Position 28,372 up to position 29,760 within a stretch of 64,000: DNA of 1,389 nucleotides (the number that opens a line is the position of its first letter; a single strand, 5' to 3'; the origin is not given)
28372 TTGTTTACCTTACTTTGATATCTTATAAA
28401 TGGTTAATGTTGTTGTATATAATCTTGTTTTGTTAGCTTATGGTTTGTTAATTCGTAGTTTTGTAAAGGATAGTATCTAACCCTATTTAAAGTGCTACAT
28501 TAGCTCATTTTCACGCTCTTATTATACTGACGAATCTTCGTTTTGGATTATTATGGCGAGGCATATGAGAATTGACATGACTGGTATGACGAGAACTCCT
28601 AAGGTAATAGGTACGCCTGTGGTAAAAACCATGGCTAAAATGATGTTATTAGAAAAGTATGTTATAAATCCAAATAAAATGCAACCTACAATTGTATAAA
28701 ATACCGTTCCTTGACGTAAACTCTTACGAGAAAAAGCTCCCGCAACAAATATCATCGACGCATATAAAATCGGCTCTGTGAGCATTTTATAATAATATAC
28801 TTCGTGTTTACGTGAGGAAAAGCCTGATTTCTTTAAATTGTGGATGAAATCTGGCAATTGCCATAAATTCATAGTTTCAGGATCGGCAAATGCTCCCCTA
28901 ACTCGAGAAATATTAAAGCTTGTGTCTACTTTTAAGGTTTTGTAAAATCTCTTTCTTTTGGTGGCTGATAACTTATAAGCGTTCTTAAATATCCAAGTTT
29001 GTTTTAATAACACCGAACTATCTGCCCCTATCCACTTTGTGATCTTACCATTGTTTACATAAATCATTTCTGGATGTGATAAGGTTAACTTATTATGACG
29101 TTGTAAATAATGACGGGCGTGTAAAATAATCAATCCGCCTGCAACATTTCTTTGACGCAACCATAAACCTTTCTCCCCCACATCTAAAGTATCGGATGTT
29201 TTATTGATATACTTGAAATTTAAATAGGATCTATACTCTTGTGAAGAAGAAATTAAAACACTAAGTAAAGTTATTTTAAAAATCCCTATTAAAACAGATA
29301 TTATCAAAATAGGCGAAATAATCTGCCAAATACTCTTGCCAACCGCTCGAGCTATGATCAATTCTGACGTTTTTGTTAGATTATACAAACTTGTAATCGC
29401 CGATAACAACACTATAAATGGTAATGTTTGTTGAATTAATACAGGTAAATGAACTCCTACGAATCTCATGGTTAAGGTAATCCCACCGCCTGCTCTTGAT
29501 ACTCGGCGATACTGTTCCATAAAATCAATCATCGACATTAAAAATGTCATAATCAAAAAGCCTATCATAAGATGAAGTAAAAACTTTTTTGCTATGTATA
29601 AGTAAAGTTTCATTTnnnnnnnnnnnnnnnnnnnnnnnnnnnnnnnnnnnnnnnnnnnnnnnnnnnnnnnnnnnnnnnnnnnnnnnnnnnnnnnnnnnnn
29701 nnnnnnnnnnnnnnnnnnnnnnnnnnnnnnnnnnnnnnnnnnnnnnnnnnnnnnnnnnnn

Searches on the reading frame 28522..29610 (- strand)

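Call 79: search_protein_families(library=pfam, max_evalue=0.00001, proteins=[window:28522-29610:-])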
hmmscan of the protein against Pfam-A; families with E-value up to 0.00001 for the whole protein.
window:28522-29610:- (362 aa): 1 family
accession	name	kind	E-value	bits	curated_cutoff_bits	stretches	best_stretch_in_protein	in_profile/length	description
PF03739.19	LptF_LptG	-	5.9e-51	174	27.9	1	5-354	2-351/353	Lipopolysaccharide export system permease LptF/LptG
